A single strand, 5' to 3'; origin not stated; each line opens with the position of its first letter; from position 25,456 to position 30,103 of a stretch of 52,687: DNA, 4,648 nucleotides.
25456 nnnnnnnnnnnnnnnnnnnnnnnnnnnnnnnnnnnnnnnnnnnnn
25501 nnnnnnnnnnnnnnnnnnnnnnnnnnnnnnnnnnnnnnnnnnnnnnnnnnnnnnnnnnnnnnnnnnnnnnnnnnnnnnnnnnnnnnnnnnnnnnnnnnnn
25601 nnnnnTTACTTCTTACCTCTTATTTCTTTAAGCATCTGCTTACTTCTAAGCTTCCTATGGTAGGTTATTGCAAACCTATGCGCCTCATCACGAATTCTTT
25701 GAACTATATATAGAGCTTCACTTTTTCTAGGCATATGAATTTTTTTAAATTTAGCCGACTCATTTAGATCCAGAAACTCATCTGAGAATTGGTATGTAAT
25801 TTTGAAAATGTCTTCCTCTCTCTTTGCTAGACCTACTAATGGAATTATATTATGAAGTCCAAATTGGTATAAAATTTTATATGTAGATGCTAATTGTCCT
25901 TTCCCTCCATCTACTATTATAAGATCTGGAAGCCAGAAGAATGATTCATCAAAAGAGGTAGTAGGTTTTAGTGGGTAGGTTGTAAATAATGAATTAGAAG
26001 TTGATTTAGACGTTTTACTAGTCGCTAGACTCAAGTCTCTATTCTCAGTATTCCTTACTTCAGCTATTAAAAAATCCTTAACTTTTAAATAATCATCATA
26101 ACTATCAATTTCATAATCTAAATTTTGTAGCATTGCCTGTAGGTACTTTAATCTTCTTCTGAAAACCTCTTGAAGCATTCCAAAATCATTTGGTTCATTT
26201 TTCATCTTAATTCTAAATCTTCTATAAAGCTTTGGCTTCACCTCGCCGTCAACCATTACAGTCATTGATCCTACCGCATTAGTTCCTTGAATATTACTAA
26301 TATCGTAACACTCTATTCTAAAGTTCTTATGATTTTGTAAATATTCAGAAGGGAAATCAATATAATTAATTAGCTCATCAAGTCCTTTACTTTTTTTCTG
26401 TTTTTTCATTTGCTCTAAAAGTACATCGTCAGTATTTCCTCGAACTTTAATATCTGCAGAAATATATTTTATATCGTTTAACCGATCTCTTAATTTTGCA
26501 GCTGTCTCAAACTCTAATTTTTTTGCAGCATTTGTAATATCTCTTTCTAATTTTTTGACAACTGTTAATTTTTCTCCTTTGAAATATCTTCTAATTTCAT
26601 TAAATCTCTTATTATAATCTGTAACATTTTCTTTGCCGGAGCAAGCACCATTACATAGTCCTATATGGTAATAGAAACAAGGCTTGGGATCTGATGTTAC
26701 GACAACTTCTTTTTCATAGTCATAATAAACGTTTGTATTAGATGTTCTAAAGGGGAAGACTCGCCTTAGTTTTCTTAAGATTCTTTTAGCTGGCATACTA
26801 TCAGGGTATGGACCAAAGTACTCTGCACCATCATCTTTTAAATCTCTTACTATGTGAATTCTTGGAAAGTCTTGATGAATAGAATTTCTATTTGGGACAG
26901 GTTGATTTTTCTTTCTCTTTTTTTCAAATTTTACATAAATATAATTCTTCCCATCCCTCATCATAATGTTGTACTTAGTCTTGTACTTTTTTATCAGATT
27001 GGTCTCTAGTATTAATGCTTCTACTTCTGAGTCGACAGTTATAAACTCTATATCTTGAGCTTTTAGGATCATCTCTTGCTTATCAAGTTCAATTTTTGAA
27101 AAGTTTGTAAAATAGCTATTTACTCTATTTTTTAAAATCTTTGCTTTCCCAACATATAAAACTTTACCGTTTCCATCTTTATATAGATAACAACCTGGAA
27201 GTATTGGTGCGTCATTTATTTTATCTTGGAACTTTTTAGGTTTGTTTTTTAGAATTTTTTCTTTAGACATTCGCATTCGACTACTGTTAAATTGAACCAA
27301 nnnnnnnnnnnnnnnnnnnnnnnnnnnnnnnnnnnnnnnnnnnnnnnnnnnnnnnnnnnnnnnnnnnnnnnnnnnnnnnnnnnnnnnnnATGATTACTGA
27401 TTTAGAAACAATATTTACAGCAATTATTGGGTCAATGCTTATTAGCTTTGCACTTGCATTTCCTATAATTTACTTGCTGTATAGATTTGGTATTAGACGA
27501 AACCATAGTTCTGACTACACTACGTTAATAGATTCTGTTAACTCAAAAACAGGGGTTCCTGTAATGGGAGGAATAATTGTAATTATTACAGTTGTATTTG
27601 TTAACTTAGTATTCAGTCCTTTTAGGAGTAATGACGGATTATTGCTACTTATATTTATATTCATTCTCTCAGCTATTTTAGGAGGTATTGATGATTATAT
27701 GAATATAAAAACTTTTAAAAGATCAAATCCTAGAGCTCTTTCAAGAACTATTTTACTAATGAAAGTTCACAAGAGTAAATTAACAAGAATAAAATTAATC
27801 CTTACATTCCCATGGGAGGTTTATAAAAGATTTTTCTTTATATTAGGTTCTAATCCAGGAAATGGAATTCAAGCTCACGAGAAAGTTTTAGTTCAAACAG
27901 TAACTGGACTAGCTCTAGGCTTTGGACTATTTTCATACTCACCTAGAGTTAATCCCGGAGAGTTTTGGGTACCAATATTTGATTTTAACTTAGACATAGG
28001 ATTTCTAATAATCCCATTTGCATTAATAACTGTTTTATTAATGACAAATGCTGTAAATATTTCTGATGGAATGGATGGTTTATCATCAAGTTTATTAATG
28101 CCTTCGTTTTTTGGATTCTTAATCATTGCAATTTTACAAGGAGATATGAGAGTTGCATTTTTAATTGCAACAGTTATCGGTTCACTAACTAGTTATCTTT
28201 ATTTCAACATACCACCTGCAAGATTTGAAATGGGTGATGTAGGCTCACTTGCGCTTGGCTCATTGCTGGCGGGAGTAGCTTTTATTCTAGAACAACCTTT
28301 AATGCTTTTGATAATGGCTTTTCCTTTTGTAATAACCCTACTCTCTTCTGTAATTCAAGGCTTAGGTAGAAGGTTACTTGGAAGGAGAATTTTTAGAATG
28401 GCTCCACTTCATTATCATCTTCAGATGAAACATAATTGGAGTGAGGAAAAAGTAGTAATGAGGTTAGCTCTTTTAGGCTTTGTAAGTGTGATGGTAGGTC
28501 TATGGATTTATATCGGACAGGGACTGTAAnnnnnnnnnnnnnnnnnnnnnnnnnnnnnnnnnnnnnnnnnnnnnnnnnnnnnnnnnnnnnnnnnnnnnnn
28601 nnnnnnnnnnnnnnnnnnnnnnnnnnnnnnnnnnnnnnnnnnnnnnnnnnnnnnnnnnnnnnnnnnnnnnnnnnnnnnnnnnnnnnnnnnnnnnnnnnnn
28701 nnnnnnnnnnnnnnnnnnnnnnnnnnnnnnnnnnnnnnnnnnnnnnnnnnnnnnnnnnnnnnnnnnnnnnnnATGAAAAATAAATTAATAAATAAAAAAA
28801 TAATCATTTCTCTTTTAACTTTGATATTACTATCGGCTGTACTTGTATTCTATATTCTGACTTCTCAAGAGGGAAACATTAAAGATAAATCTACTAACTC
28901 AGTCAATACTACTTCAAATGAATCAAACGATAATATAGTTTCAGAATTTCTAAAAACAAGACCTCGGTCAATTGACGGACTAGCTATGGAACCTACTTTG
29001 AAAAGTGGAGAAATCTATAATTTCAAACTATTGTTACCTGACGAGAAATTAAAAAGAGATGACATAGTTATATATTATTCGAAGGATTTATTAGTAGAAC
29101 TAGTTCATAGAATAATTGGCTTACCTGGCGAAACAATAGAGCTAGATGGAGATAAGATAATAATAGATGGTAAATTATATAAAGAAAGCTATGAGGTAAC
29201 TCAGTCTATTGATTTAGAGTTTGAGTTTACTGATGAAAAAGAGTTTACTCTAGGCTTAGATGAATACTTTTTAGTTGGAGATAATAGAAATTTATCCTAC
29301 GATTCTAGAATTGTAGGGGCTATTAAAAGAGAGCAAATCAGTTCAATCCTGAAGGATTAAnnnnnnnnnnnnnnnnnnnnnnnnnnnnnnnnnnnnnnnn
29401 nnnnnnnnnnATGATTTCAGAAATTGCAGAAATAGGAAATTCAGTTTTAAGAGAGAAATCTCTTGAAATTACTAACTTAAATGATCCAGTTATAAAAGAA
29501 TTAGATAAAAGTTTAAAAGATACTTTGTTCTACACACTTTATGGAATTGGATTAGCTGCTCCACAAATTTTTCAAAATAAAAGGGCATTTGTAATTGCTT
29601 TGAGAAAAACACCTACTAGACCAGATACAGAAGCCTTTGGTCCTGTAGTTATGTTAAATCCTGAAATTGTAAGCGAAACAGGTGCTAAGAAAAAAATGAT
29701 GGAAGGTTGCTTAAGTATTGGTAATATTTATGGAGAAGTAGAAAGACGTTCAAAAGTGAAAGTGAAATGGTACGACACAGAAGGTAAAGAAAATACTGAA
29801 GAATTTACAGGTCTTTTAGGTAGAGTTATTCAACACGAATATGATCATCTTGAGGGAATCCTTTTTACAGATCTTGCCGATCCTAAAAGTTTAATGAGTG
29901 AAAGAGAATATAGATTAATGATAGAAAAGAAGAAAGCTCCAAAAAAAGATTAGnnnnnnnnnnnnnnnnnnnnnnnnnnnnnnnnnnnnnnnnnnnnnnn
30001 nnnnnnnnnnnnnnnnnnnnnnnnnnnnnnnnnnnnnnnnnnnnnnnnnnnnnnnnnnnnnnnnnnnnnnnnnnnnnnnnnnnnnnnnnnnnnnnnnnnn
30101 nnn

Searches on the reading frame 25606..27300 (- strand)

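Call 7: search_protein_families(library=pfam, proteins=[window:25606-27300:-], max_evalue=0.1)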
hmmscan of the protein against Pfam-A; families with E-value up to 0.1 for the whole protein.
window:25606-27300:- (564 aa): 3 families
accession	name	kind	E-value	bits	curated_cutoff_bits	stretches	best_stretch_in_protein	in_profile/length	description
PF08459.17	UvrC_RNaseH_dom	-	1.5e-42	145.5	22.3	1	326-545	10-159/159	UvrC RNAse H endonuclease domain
PF02151.25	UVR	-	2.6e-08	33.8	21.5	1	247-279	3-35/36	UvrB/uvrC motif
PF01541.30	GIY-YIG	-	2.2e-07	31.5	22.6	1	36-111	3-78/78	GIY-YIG catalytic domain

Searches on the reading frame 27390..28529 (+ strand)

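Call 11: search_protein_families(library=pfam, proteins=[window:27390-28529:+], max_evalue=0.001)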
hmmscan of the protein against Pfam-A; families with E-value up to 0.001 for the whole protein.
window:27390-28529:+ (379 aa): 1 family
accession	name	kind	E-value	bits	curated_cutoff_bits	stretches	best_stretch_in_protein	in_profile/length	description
PF00953.26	Glycos_transf_4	-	2.4e-24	86.6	27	1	86-299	3-158/160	Glycosyl transferase family 4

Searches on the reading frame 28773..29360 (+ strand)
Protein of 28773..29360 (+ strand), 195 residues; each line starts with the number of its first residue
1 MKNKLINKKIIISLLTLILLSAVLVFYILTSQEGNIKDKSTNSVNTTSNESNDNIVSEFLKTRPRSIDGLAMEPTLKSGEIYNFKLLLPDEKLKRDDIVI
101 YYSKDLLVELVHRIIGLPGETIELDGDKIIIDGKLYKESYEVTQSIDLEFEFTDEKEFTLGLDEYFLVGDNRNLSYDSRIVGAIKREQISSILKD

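Call 11: search_protein_families(library=pfam, proteins=[window:28773-29360:+], max_evalue=0.001)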
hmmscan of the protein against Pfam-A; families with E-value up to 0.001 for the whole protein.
window:28773-29360:+ (195 aa): 1 family
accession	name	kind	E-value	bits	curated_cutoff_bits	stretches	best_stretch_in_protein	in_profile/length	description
PF10502.14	Peptidase_S26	-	4.6e-24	85.7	22.9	1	61-189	22-159/168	Signal peptidase, peptidase S26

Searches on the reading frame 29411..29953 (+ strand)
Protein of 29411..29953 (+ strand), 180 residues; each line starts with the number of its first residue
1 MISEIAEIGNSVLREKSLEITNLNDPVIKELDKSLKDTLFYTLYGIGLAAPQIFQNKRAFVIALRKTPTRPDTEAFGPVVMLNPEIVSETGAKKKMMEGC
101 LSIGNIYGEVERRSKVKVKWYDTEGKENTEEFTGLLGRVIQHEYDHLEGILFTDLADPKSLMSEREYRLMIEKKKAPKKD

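Call 11: search_protein_families(library=pfam, proteins=[window:29411-29953:+], max_evalue=0.001)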
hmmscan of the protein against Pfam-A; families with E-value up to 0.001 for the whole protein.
window:29411-29953:+ (180 aa): 1 family
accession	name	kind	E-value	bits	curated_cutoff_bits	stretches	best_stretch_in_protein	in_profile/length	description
PF01327.26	Pep_deformylase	-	1.5e-44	151.8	22.8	1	3-159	2-153/156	Polypeptide deformylase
